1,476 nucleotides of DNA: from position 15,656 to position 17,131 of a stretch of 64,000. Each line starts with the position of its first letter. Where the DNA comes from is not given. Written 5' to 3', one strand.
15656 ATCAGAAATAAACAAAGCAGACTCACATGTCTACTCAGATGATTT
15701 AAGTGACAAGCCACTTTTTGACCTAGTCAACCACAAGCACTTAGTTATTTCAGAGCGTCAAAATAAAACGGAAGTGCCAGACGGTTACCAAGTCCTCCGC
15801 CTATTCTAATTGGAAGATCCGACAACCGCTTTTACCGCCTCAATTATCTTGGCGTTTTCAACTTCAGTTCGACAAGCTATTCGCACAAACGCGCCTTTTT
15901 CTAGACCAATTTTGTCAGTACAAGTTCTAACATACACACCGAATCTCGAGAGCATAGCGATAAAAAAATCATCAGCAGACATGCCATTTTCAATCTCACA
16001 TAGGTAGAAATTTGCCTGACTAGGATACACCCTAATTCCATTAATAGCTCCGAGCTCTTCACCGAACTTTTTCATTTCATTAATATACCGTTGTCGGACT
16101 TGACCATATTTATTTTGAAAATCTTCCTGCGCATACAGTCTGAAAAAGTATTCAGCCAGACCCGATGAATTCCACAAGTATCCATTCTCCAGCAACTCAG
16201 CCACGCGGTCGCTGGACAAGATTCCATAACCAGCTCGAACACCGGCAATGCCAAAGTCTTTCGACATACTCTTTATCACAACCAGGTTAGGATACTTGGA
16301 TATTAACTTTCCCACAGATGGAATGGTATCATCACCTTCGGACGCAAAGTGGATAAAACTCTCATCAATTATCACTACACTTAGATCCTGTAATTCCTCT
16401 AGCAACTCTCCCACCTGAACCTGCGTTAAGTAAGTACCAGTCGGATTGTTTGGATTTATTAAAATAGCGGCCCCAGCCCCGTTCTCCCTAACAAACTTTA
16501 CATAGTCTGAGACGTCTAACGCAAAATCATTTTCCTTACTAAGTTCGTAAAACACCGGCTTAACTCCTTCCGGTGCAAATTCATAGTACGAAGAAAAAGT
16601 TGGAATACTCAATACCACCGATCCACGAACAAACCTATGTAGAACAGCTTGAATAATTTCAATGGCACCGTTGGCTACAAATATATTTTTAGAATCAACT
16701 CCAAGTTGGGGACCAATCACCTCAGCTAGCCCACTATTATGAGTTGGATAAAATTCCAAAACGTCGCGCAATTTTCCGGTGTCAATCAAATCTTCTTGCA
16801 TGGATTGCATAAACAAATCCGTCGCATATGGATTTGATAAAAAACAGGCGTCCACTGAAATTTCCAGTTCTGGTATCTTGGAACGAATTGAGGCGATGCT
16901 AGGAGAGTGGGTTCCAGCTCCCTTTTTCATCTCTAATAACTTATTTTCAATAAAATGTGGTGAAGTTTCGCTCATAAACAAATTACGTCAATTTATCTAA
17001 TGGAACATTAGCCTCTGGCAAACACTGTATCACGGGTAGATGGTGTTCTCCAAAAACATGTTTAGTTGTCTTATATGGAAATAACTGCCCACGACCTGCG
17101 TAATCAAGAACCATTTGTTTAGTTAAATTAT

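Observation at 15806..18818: CapK-like adenylating enzyme fused to a C-terminal ParB/sulfiredoxin-like domain, co-operonic with a HisC/CobD-like PLP enzyme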

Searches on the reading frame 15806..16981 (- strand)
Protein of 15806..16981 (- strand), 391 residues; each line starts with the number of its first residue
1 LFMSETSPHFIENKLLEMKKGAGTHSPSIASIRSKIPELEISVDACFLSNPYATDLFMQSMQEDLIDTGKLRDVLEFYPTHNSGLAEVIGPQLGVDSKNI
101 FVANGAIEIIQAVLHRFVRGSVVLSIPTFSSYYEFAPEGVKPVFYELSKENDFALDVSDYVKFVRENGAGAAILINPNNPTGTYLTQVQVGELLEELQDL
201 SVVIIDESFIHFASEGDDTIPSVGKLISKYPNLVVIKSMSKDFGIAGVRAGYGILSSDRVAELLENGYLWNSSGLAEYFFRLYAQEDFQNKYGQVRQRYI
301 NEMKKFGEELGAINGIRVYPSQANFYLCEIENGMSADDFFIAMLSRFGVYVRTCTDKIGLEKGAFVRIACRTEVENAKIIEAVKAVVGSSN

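Call 3: search_protein_families(library=pfam, proteins=[window:15806-16981:-], max_evalue=0.01)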
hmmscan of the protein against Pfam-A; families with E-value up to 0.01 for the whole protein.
window:15806-16981:- (391 aa): 1 family
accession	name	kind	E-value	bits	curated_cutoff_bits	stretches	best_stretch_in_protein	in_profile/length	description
PF00155.27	Aminotran_1_2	-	3.5e-38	132.2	19.7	1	79-382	45-360/361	Aminotransferase class I and II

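Call 4: search_protein_families(library=ncbifam, proteins=[window:15806-16981:-], max_evalue=0.01)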
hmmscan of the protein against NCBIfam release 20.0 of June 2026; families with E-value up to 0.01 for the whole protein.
window:15806-16981:- (391 aa): 57 families (the best 25 are shown)
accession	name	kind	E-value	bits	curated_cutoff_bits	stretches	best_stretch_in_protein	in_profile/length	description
TIGR01140.1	L_thr_O3P_dcar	equivalog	8.8e-48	163.1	290.55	1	74-383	41-330/331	threonine-phosphate decarboxylase CobD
TIGR01141.1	hisC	equivalog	7.2e-46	156.7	276.55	1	77-385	51-348/349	histidinol-phosphate transaminase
NF002877.0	PRK03317.1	equivalog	5.3e-34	117.6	409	1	93-388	89-368/374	histidinol-phosphate transaminase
NF003496.0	PRK05166.1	equivalog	1.1e-32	113.3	540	1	72-387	62-370/373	histidinol-phosphate transaminase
NF041364.1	GntC_guanitoxin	equivalog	1.4e-26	93.2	415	1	93-370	56-339/356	guanitoxin biosynthesis PLP-dependent (S)-gamma-hydroxy-L-arginine cyclodehydratase GntC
NF006225.0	PRK08354.1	equivalog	3.8e-26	92.2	288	1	98-385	61-314/318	putative aminotransferase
NF002726.0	PRK02610.1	equivalog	4.1e-26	91.8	391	1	92-387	86-369/374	histidinol-phosphate transaminase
NF002878.0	PRK03321.1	subfamily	9.2e-25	87.1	374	1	76-386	52-348/352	histidinol-phosphate transaminase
NF005915.1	PRK07908.1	equivalog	1.9e-24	86.6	360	1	75-383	41-331/332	Rv2231c family histidinol phosphate aminotransferase CobC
NF006580.0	PRK09105.1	subfamily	2.6e-24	85.8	444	1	81-387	82-371/375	pyridoxal phosphate-dependent aminotransferase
NF051461.1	pyoverd_PtaA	equivalog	8e-22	77.4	500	1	77-330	66-310/359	pyoverdine biosynthesis transaminase PtaA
NF053748.1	bifunc_CobBC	exception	2.5e-21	75.8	950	1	75-383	509-796/797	bifunctional hydrogenobyrinic acid a,c-diamide synthase/histidinol phosphate aminotransferase CobBC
NF006014.0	PRK08153.1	equivalog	1.3e-19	70.3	510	1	79-384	67-361/370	pyridoxal phosphate-dependent aminotransferase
NF005744.0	PRK07568.1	subfamily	1.3e-17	63.7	389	1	94-350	85-345/398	pyridoxal phosphate-dependent aminotransferase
NF006229.0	PRK08361.1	equivalog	2.9e-17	62.7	624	1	93-384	89-382/391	aspartate aminotransferase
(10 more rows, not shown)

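Call 10: search_solved_structures(query=window:15806-16981:-, max_evalue=1e-10)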
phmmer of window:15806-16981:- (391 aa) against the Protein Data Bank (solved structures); distinct sequences matched with E-value up to 1e-10: 24.
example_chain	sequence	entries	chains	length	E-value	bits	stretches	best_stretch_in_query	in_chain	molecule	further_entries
6oux_A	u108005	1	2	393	1e-101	343.9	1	17-389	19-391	Threonine phosphate decarboxylase-like enzyme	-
3ftb_A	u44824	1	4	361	3.6e-30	108.6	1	85-386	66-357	Histidinol-phosphate aminotransferase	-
8bj1_A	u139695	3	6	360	6.9e-24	87.9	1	78-368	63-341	histidinol-phosphate aminotransferase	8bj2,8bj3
8bj4_A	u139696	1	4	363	7e-24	87.8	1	78-368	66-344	histidinol-phosphate aminotransferase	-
9t0w_A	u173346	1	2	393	3.1e-20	75.9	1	58-372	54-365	Histidinol-phosphate aminotransferase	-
4r8d_A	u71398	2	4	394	3.1e-20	75.9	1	58-372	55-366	Histidinol-phosphate aminotransferase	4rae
3fkd_A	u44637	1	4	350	4.9e-19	71.9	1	73-385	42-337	L-threonine-O-3-phosphate decarboxylase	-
3ffh_A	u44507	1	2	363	2.8e-18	69.4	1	94-382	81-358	Histidinol-phosphate aminotransferase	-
3cq5_A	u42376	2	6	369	1.9e-16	63.4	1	37-326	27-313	Histidinol-phosphate aminotransferase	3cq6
3cq4_A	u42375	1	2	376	2e-16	63.3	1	37-326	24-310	Histidinol-phosphate aminotransferase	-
7szp_A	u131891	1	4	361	6.3e-16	61.7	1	92-385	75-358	Histidinol-phosphate aminotransferase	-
1lc5_A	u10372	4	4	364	5.5e-15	58.6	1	65-387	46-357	L-Threonine-O-3-Phosphate Decarboxylase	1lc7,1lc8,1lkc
4wbt_A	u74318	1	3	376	1.7e-14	57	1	75-353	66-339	Probable histidinol-phosphate aminotransferase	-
3euc_A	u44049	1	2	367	6.4e-14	55.1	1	93-385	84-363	Histidinol-phosphate aminotransferase 2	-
1dju_A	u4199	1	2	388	2.1e-13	53.3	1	84-376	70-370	AROMATIC AMINOTRANSFERASE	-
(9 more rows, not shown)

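Call 46: find_homologous_proteins(query=window:15806-16981:-, max_evalue=1e-20)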
Query window:15806-16981:- (391 aa): 2413 proteins with E <= 1e-20 among 8000 candidates; the best 120 are listed.
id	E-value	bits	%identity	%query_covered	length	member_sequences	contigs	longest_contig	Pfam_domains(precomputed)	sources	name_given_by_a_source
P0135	8.0e-255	863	100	99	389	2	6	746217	PF00155.28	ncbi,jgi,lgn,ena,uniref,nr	ncbi:MAG: aminotransferase [Candidatus Kerfeldbacteria bacterium CG15_BIG_FIL_POST_REV_8_21_14_020_4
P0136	3.3e-135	469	55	97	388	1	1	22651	PF00155.28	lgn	-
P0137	6.2e-135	468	56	96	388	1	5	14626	PF00155.28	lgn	-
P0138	2.2e-134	466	56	97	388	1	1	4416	PF00155.28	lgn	-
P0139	4.4e-134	465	56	96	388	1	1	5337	PF00155.28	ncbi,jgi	jgi:histidinol-phosphate/aromatic aminotransferase/cobyric acid decarboxylase-like protein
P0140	9.7e-134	464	54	96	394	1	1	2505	PF00155.28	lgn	-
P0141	3.5e-133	462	56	97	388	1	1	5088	PF00155.28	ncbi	-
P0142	5.1e-133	462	55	96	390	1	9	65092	PF04864.20,PF00155.28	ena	-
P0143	6.2e-133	462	55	96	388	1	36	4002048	PF00155.28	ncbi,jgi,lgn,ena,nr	ncbi:MAG: histidinol-phosphate aminotransferase family protein [Candidatus Kapabacteria bacterium]|j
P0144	6.6e-133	461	55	97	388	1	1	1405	PF00155.28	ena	-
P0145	6.9e-133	461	55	96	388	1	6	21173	PF00155.28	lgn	-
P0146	7.0e-133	461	55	97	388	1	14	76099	PF00155.28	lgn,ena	-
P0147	1.4e-132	460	55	97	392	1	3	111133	PF04864.20,PF00155.28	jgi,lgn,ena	-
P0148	1.7e-132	460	55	97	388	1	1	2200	PF00155.28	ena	-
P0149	2.5e-132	460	53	95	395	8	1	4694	PF04864.20,PF00155.28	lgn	-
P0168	1.2e-129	451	54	96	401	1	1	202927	PF00155.28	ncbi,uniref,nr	ncbi:pyridoxal phosphate-dependent aminotransferase [Pedobacter frigoris]|uniref:Aminotransferase n=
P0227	3.0e-127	443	54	96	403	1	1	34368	PF00155.28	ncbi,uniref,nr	ncbi:histidinol-phosphate transaminase [Campylobacter upsaliensis]|uniref:histidinol-phosphate trans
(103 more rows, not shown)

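Call 47: find_encoding_contigs(protein=P0227, flank=6000, max_places=1)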
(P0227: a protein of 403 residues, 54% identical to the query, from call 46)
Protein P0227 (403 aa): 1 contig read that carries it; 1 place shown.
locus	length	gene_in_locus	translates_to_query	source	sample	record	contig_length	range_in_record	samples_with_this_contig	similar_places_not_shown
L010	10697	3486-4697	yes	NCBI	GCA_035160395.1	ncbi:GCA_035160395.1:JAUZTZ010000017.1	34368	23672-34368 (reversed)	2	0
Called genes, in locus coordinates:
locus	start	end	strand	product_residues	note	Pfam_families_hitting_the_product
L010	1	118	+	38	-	?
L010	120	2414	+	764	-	PF00535:Glycos_transf_2, PF10111:Glyco_tranf_2_2, PF13641:Glyco_tranf_2_3 (weak), PF28160:DUF8374, PF14305:ATPgrasp_TupA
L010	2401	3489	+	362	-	PF00155:Aminotran_1_2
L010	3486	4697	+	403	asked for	PF00155:Aminotran_1_2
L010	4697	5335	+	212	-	PF12710:HAD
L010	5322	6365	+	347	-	PF04055:Radical_SAM (faint), PF13353:Fer4_12 (weak)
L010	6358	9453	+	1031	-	PF20706:GT4-conflict (weak), PF00534:Glycos_transf_1, PF13692:Glyco_trans_1_4, PF28160:DUF8374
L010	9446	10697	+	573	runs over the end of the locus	PF28160:DUF8374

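Call 48: find_encoding_contigs(protein=P0168, flank=6000, max_places=1)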
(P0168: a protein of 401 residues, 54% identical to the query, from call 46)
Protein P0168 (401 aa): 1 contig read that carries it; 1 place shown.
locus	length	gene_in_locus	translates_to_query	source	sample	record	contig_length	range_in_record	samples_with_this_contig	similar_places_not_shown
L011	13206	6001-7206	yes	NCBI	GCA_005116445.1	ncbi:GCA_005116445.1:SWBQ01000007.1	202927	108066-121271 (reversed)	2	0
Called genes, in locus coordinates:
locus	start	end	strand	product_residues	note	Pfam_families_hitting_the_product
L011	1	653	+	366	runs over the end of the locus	PF13477:Glyco_trans_4_2, PF13439:Glyco_transf_4, PF13579:Glyco_trans_4_4 (weak), PF00534:Glycos_transf_1, PF13692:Glyco_trans_1_4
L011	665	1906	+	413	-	PF01041:DegT_DnrJ_EryC1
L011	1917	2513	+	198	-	PF02397:Bac_transf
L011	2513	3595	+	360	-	PF24785:RXYLT1_C (faint)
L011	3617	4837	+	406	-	PF04932:Wzy_C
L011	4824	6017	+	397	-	PF13439:Glyco_transf_4, PF00534:Glycos_transf_1, PF13692:Glyco_trans_1_4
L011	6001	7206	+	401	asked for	PF00155:Aminotran_1_2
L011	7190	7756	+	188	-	-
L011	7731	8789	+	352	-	-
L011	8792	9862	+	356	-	PF13439:Glyco_transf_4, PF00534:Glycos_transf_1, PF13692:Glyco_trans_1_4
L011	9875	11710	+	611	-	PF13522:GATase_6, PF12481:DUF3700, PF13537:GATase_7, PF00733:Asn_synthase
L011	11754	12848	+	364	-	PF01073:3Beta_HSD, PF01370:Epimerase, PF02719:Polysacc_synt_2, PF04321:RmlD_sub_bind, PF07993:NAD_binding_4 (weak), PF16363:GDP_Man_Dehyd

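Call 80: search_solved_structures(query=window:15806-16981:-, max_evalue=1e-50, show_alignments=1)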
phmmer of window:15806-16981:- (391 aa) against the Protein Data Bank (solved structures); distinct sequences matched with E-value up to 1e-50: 1.
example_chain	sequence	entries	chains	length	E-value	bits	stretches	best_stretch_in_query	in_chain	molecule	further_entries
6oux_A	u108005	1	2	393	1e-101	343.9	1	17-389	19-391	Threonine phosphate decarboxylase-like enzyme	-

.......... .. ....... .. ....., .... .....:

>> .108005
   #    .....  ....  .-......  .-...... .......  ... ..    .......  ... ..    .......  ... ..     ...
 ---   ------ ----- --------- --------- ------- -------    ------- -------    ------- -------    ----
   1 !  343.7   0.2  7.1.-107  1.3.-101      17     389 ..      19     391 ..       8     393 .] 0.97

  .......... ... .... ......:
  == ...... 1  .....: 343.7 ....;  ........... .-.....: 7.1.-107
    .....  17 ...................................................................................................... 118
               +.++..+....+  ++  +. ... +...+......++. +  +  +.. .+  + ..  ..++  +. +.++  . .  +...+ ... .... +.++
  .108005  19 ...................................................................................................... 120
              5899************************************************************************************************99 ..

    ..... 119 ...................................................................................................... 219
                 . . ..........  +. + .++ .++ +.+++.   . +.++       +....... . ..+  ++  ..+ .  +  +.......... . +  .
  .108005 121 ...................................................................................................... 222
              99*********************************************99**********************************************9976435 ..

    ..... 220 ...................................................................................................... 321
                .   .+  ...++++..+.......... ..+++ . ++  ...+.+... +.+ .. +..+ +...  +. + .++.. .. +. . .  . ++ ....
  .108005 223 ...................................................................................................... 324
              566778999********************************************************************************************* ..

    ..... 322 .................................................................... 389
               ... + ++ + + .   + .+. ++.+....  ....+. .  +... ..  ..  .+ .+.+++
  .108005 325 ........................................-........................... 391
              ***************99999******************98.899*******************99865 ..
